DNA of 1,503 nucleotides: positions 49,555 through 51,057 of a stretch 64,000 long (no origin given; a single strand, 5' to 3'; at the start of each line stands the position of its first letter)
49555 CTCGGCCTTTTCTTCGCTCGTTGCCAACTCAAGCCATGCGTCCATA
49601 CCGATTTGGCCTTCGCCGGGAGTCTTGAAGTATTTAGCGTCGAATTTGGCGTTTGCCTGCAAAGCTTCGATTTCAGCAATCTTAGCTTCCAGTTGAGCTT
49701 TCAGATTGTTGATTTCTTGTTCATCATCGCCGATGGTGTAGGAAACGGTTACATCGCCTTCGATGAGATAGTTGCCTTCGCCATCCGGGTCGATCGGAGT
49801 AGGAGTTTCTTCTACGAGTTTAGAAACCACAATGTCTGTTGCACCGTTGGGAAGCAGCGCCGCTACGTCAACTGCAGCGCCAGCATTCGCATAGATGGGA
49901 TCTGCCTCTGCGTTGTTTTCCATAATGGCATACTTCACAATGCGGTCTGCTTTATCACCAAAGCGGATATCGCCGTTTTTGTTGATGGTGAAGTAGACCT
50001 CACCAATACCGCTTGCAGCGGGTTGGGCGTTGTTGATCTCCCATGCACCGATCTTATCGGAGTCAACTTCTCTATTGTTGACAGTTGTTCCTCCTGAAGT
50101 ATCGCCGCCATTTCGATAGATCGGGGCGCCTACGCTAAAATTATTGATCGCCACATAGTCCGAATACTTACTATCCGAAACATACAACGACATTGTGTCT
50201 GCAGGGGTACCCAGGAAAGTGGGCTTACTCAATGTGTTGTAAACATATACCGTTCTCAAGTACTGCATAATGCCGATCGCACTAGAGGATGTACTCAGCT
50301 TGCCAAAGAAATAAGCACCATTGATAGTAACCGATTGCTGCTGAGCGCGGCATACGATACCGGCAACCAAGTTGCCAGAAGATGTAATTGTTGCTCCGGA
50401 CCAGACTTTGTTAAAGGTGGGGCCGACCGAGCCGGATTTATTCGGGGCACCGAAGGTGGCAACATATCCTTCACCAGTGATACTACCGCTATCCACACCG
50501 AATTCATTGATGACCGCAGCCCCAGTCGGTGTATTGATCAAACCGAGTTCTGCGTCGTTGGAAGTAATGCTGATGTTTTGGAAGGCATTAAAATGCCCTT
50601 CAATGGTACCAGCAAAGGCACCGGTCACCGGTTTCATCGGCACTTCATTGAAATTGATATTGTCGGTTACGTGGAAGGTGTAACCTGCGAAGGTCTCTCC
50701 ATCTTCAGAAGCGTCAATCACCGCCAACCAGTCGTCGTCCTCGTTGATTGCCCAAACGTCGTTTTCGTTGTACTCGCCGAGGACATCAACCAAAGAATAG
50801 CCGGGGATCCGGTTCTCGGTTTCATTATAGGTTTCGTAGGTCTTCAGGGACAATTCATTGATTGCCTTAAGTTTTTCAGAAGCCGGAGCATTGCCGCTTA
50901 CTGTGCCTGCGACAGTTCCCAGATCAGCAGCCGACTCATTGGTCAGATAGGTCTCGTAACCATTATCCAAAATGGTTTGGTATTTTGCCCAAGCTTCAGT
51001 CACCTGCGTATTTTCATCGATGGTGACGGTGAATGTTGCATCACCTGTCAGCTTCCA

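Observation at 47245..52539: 1764-aa dockerin-bearing protein with three GLUG/beta-helix-like modules and no enzyme domain: likely cargo of the cohesin-like platform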

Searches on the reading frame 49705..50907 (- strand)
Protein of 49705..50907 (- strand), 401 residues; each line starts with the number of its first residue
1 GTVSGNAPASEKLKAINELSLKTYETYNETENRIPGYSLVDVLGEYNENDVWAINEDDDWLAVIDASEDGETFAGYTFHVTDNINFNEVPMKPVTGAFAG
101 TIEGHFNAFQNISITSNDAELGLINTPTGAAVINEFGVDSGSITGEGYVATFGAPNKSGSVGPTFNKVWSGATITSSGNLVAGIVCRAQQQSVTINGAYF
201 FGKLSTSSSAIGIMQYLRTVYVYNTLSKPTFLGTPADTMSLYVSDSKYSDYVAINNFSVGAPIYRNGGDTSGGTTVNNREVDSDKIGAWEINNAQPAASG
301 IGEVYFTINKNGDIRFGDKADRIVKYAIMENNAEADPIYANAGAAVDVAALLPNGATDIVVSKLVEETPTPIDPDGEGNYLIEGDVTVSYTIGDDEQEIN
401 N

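Call 17: search_solved_structures(query=A1, max_evalue=10, show_alignments=2)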
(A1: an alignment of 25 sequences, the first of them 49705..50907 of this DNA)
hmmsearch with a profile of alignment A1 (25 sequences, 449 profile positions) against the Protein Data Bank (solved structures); distinct sequences matched with E-value up to 10: 1.
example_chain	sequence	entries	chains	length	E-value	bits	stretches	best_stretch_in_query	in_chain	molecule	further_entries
6y4y_A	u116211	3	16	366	0.94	11.5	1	343-434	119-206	Thioredoxin 1,ADP-ribose glycohydrolase MACROD2 | ADP-ribose glycohydrolase MACROD2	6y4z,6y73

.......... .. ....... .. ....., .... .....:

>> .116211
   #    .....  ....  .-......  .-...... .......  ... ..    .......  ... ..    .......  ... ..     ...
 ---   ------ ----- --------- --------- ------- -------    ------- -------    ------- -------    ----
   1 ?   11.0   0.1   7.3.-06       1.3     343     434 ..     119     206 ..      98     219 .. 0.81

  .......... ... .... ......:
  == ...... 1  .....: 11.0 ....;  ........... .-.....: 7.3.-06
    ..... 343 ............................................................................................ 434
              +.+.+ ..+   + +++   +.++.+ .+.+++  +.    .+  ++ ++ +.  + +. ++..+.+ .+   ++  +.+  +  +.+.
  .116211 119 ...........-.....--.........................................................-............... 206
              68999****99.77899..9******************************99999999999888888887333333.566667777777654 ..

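Call 23: predict_structure(alignment_id=A1)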
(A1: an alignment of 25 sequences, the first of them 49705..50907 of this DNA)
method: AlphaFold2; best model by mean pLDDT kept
length: 401 residues; sequences in the alignment: 25
mean_pLDDT: 84.1   pTM: 0.84
mean pLDDT of the five models: 84.1, 83.8, 83.2, 82.8, 82.4
residues with pLDDT >= 90: 229; 70-90: 84; 50-70: 64; < 50: 24
segments of 3 or more residues with pLDDT < 50: 1-7, 16-18, 396-401
pLDDT, mean of each block of 10 residues (from residue 1): 44 50 58 84 89 96 97 97 95 94 97 95 95 98 96 87 96 95 88 94 94 90 97 82 71 94 73 88 97 93 95 93 88 84 74 68 56 58 77 51 35
secondary structure, 60 per line:
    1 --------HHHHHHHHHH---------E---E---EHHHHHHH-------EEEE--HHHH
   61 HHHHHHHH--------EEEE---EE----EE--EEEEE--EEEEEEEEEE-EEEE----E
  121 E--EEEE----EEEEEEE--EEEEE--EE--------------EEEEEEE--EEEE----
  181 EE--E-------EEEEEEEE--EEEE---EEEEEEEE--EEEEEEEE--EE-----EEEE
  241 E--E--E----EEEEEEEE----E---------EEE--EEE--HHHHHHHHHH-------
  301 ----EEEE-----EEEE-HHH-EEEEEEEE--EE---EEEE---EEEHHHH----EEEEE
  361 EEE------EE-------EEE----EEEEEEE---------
elements in order: H9-18 H37-43 E51-54 H57-68 E77-80 E94-98 E101-110 E112-115 E124-127 E132-138 E141-145 E164-170 E173-176 E193-200 E203-206 E210-217 E220-227 E237-241 E252-259 E274-276 E279-281 H284-293 E305-308 E314-317 E323-330 E338-341 E345-347 H348-351 E356-363 E379-381 E386-392

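Call 26: fold_search(model_id=the predicted structure, library=pdb)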
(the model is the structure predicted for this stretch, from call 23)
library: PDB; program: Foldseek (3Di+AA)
matches with E <= 10: 413; with E <= 0.001: 0
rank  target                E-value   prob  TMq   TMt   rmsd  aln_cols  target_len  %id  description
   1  6xja_P                5.7e-03  1.00  0.33  0.12   7.9       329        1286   14  Streptococcus Pneumoniae IgA1 Protease with IgA1 substrate (released 2021-01-20)
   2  7xks                  1.6e-02  0.66  0.21  0.26  13.0       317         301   12  Crystal structure of an alkaline pectate lyase from Bacillus clausii (released 2023-03-29)
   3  1jta                  3.4e-02  0.69  0.21  0.23  14.5       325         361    9  Crystal Structure of Pectate Lyase A (C2 form) (released 2002-06-19)
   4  1ee6                  4.1e-02  0.33  0.17  0.27  12.5       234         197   11  CRYSTAL STRUCTURE OF PECTATE LYASE FROM BACILLUS SP. STRAIN KSM-P15. (released 2001-01-31)
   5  7uvl_P                6.6e-02  0.99  0.32  0.11   6.9       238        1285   11  IgA1 Protease with IgA1 substrate (released 2022-11-23)
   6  7uvk                  1.0e-01  0.98  0.34  0.12   7.2       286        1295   12  G. haemolysans IgA1 protease (released 2022-11-23)
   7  5lw3                  1.2e-01  0.13  0.14  0.15  15.4       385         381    9  Azotobacter vinelandii Mannuronan C-5 epimerase AlgE6 A-module (released 2017-10-25)
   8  2xt4_B                1.2e-01  0.72  0.24  0.43   7.7       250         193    9  Structure of the pentapeptide repeat protein AlbG, a resistance factor for the topoisomerase poison albicidin. (released 2010-10-13)
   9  5w5p                  1.7e-01  0.23  0.24  0.17  20.3       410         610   10  Crystal structure of Acinetobacter baumannii phage AM24 tailspike protein (released 2018-12-19)
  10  3uw0                  2.7e-01  0.25  0.23  0.27  11.7       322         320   10  Pectin methylesterase from Yersinia enterocolitica (released 2012-02-08)
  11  8ikw_B                3.4e-01  0.09  0.17  0.19  15.5       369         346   11  A complex structure of PGIP-PG (released 2024-02-07)
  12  1czf_A                3.7e-01  0.04  0.12  0.13  16.0       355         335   10  ENDO-POLYGALACTURONASE II FROM ASPERGILLUS NIGER (released 1999-10-28)
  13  3naw_A                4.5e-01  0.21  0.18  0.13   8.0       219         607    5  Crystal structure of E. coli O157:H7 effector protein NleL (released 2010-10-27)
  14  6kfn                  5.7e-01  0.14  0.22  0.27  11.5       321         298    8  Crystal structure of alginate lyase from Paenibacillus sp. str. FPU-7 (released 2019-10-30)
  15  9qr4_C                6.6e-01  0.06  0.10  0.11  16.8       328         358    9  InlB392_T336Y: T336Y variant of Listeria monocytogenes InlB (internalin B) residues 36-392 (released 2025-12-03)
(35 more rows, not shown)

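Call 27: search_protein_representatives(alignment_id=A1)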
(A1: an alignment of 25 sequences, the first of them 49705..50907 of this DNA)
Query: 25 sequences, 449 profile positions. Proteins with E-value up to 0.001 (for the whole library): 1153; up to 1e-10: 207; up to 1e-30: 74. The best 150 are listed.
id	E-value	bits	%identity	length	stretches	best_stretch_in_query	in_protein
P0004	0.0e+00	1742.6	-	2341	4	4-443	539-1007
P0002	0.0e+00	1618.7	-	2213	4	3-446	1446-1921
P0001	0.0e+00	1185.2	-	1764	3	2-446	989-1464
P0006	0.0e+00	1085.7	-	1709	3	5-441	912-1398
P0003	0.0e+00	1084.2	-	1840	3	7-445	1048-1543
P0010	0.0e+00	1052.9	-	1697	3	4-446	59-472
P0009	1.0e-237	805.8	-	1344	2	2-447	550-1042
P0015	6.9e-231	783.3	-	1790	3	4-446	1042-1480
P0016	8.1e-228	773.1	-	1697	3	10-416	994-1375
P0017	3.6e-216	734.8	-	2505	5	7-437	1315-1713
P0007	9.8e-207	703.7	-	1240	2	4-446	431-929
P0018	7.4e-181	618.4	-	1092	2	4-445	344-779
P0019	3.2e-154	530.6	-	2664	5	6-435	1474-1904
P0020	1.2e-147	508.9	-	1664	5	18-396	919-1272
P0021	8.4e-145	499.5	-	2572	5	3-436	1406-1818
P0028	2.0e-91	323.6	-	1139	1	19-442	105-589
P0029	4.5e-90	319.1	-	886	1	26-446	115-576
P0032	9.4e-80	285.1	-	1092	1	35-441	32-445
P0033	5.9e-79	282.5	-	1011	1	25-441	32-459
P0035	2.5e-76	273.8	-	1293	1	24-441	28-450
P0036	1.2e-73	265.0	-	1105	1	27-441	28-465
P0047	9.3e-58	212.6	-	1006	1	4-442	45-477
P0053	1.2e-50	189.2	-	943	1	26-442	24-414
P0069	1.3e-36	142.9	-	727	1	29-420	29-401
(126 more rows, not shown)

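Call 28: search_protein_families(library=pfam, alignment_id=A1, max_evalue=10)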
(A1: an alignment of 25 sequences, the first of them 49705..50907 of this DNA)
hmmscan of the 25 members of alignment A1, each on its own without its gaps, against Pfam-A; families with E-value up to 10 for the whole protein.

A. member 1, window:49705-50907:- (401 aa): 1 family
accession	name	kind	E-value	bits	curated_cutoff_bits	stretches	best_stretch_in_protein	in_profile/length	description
PF06458.18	MucBP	-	0.68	11.2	23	1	17-45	18-46/63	MucBP domain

B. families by the number of members that match (of 25 scanned): 14 families
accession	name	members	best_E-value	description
PF00825.24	Ribonuclease_P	1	0.03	Ribonuclease P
PF02789.23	Peptidase_M17_N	1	0.057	Cytosol aminopeptidase family, N-terminal domain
PF07550.17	Shr-like_HID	1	0.062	Heme-binding protein Shr-like, Hb-interacting domain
PF13457.12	GW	1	0.066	GW (Gly-Tryp) dipeptide domain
PF05720.17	Dicty_CAD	1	0.094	Cell-cell adhesion domain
PF23536.1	TraK_C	1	0.16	TraK C-terminal domain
PF12106.13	Colicin_E5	1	0.17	Colicin E5 ribonuclease domain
PF22146.1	LicP_NPro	1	0.17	LicP N-terminal prodomain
PF22902.2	NOMO1-like_9th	1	0.18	BOS complex subunit NOMO1-like, beta sandwich domain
PF14869.12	DUF4488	1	0.18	Domain of unknown function (DUF4488)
PF16871.11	DUF5077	1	0.42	Domain of unknown function (DUF5077)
PF06458.18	MucBP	1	0.68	MucBP domain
PF18886.6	DUF5649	1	2.2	Repeats of unknown function (DUF5649)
PF13648.12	Lipocalin_4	1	4.7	Lipocalin-like domain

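Call 32: search_protein_families(library=pfam, alignment_id=A3, max_evalue=0.001)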
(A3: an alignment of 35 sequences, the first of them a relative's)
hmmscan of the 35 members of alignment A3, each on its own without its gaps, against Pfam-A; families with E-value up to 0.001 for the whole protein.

A. member 1, P0015 (1790 aa): 1 family
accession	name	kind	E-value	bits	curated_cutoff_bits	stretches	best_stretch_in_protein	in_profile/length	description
PF00404.24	Dockerin_1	-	2.1e-05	25.1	22.9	1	1733-1782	1-52/57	Dockerin type I domain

B. families by the number of members that match (of 35 scanned): 11 families
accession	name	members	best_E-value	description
PF00404.24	Dockerin_1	16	4.2e-07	Dockerin type I domain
PF03372.29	Exo_endo_phos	12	4.1e-19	Endonuclease/Exonuclease/phosphatase family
PF13472.12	Lipase_GDSL_2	7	9e-16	GDSL-like Lipase/Acylhydrolase family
PF00963.24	Cohesin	4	2e-12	Cohesin domain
PF00657.28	Lipase_GDSL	3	9.2e-10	GDSL-like Lipase/Acylhydrolase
PF23226.1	Exo_endo_phos_PGAP2IP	3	3.4e-08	PGAP2IP, C-terminal nuclease-like domain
PF21403.4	OTU1_UBXL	2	4.5e-05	OTU1, UBXL domain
PF13306.12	LRR_5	1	4e-137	BspA type Leucine rich repeat region (6 copies)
PF16227.11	DUF4886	1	1.1e-62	Domain of unknown function (DUF4886)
PF13855.12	LRR_8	1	1.6e-14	Leucine rich repeat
PF07581.17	Glug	1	0.00055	The GLUG motif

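Call 33: search_protein_families(library=pfam, alignment_id=A4, max_evalue=0.001)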
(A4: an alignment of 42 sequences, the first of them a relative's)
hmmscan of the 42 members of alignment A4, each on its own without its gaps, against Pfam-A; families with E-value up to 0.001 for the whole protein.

A. member 1, P0083 (1671 aa): 3 families
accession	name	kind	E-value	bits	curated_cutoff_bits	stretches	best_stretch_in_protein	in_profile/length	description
PF13229.12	Beta_helix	-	2.6e-15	56.8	25.9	2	1213-1309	48-137/158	Right handed beta helix region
PF07581.17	Glug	-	4.9e-05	23.9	20.5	0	739-761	3-24/28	The GLUG motif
PF05572.19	Peptidase_M43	-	0.00025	21.5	23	0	254-299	10-55/152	Pregnancy-associated plasma protein-A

B. families by the number of members that match (of 42 scanned): 19 families
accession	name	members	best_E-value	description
PF07581.17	Glug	13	9.5e-72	The GLUG motif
PF13472.12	Lipase_GDSL_2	2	6.2e-47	GDSL-like Lipase/Acylhydrolase family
PF00395.25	SLH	2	1.4e-29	S-layer homology domain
PF00657.28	Lipase_GDSL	2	4e-29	GDSL-like Lipase/Acylhydrolase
PF00963.24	Cohesin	2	9.7e-17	Cohesin domain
PF09479.16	Flg_new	2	1.6e-08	Listeria-Bacteroides repeat domain (List_Bact_rpt)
PF03372.29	Exo_endo_phos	2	1.5e-06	Endonuclease/Exonuclease/phosphatase family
PF20585.4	Pectate_lyase_5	2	0.00013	Putative pectate lyase-like adhesive domain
PF13229.12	Beta_helix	1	2.6e-15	Right handed beta helix region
PF18962.6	Por_Secre_tail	1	2.2e-10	Secretion system C-terminal sorting domain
PF09594.16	GT87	1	3.3e-10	Glycosyltransferase family 87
PF18998.6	Flg_new_2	1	3.3e-08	Divergent InlB B-repeat domain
PF22839.2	DUF7015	1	4.5e-06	Domain of unknown function (DUF7015)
PF00404.24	Dockerin_1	1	6.4e-06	Dockerin type I domain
PF00753.33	Lactamase_B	1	1.2e-05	Metallo-beta-lactamase superfamily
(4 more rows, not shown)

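Call 34: find_related_loci(query=A1, collection=genome_contigs, flank=10000)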
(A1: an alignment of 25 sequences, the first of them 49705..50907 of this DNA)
Query A1 (401 aa) in genome_contigs; peptide patterns used: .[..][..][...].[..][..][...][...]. (x = any residue, [..] = any of these).
55 stretches matched a pattern; 14 encode a relative of the query (tblastn E <= 1e-3); 13 distinct loci.
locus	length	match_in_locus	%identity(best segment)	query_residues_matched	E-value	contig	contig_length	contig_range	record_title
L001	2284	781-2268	55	9-334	2e-91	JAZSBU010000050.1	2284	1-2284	MAG: Eubacteriales bacterium isolate T1900044925_TS20190391.MAGScoT_cleanbin_000005 SGB_3373_k141_575962, whole genome s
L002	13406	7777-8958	39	32-392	3e-55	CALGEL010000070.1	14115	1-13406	MAG TPA_asm: uncultured Clostridia bacterium isolate SRR6425824_bin.7_CONCOCT_v1.1_MAG genome assembly, contig: ERZ17676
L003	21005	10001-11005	35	45-350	4e-41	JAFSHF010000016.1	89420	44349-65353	MAG: Clostridia bacterium isolate RGIG3140 Goat_Rectum.Co__c1356213, whole genome shotgun sequence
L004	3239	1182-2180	32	45-350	3e-33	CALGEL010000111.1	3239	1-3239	MAG TPA_asm: uncultured Clostridia bacterium isolate SRR6425824_bin.7_CONCOCT_v1.1_MAG genome assembly, contig: ERZ17676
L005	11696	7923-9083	31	2-348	3e-33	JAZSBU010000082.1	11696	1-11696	MAG: Eubacteriales bacterium isolate T1900044925_TS20190391.MAGScoT_cleanbin_000005 SGB_3373_k141_1046952, whole genome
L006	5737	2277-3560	29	31-392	6e-24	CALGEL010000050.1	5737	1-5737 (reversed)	MAG TPA_asm: uncultured Clostridia bacterium isolate SRR6425824_bin.7_CONCOCT_v1.1_MAG genome assembly, contig: ERZ17676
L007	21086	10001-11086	30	52-352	7e-20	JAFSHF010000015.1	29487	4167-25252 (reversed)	MAG: Clostridia bacterium isolate RGIG3140 Goat_Rectum.Co__c1295583, whole genome shotgun sequence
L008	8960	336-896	35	52-207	3e-19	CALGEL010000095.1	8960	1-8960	MAG TPA_asm: uncultured Clostridia bacterium isolate SRR6425824_bin.7_CONCOCT_v1.1_MAG genome assembly, contig: ERZ17676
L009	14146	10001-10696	34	14-216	3e-16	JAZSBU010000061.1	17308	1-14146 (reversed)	MAG: Eubacteriales bacterium isolate T1900044925_TS20190391.MAGScoT_cleanbin_000005 SGB_3373_k141_1131573, whole genome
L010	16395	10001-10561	30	13-193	5e-16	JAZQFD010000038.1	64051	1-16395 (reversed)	MAG: Eubacteriales bacterium isolate T1900044633_TS20190099.MAGScoT_cleanbin_000028 SGB_1090_k141_256643, whole genome s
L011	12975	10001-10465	32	35-178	1e-15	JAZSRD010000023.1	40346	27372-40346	MAG: Eubacteriales bacterium isolate T1900044540_TS20190006.MAGScoT_cleanbin_000007 SGB_55_k141_2249084, whole genome sh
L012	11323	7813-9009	25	19-391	2e-15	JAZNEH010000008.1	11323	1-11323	MAG: Eubacteriales bacterium isolate T1900044722_TS20190188.MAGScoT_cleanbin_000021 SGB_1912_k141_2400181, whole genome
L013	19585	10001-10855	25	72-348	5e-12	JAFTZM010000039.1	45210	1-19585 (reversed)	MAG: Clostridia bacterium isolate RGIG4291 Roe_deer_Colon.Co__c1965273, whole genome shotgun sequence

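Call 48: fold_search(model_id=the predicted structure, library=viral)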
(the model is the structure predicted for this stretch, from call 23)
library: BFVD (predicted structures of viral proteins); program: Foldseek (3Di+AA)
matches with E <= 10: 416; with E <= 0.001: 0
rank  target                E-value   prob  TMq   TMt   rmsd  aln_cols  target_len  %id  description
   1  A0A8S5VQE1            1.7e-03  1.00  0.47  0.34   8.9       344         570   15  (no name in the UniProt tables at hand)
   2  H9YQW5                7.0e-03  1.00  0.40  0.32   6.5       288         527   14  (no name in the UniProt tables at hand)
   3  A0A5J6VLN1            8.9e-03  0.99  0.29  0.24  10.6       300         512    9  Uncharacterized protein [Megaviridae environmental sample]
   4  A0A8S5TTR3            2.0e-02  0.99  0.43  0.34  13.1       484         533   13  Putative immunoglobulin A1 protease [Siphoviridae sp. ct5jB2]
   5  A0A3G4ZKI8            2.8e-02  0.66  0.21  0.20  11.0       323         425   11  Uncharacterized protein [Terrestrivirus sp.]
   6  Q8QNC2                3.3e-02  0.69  0.25  0.12  12.7       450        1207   11  EsV-1-160 [Ectocarpus siliculosus virus 1 (isolate New Zealand/Kaikoura/1988)]
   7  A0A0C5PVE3            4.8e-02  0.23  0.18  0.11  15.5       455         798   10  Tailspike [Salmonella phage Det7]
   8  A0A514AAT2            4.8e-02  0.14  0.14  0.15  19.4       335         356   10  (no name in the UniProt tables at hand)
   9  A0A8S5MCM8            5.3e-02  0.23  0.20  0.16  20.3       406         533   11  Pectate lyase [Podoviridae sp. cty0j11]
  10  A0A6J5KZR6            5.8e-02  0.20  0.19  0.14  20.0       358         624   11  Glycine-rich domain-containing protein [uncultured Caudovirales phage]
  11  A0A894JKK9            6.4e-02  0.18  0.19  0.19  19.4       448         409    9  E1B 55 kDa protein [Bat mastadenovirus]
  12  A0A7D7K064            8.9e-02  0.06  0.11  0.09  21.5       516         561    9  Uncharacterized protein [Pseudomonas phage phiB1_1]
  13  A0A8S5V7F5            9.4e-02  0.05  0.11  0.06  27.9       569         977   11  Preneck appendage protein helix, VIRAL PROTEIN.05A [CrAss-like virus sp. ctUXy6]
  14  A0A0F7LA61            9.4e-02  0.04  0.10  0.06  27.5       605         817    8  Probable tail spike protein [Klebsiella phage K5]
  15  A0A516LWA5            9.8e-02  0.63  0.24  0.22  10.2       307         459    6  (no name in the UniProt tables at hand)
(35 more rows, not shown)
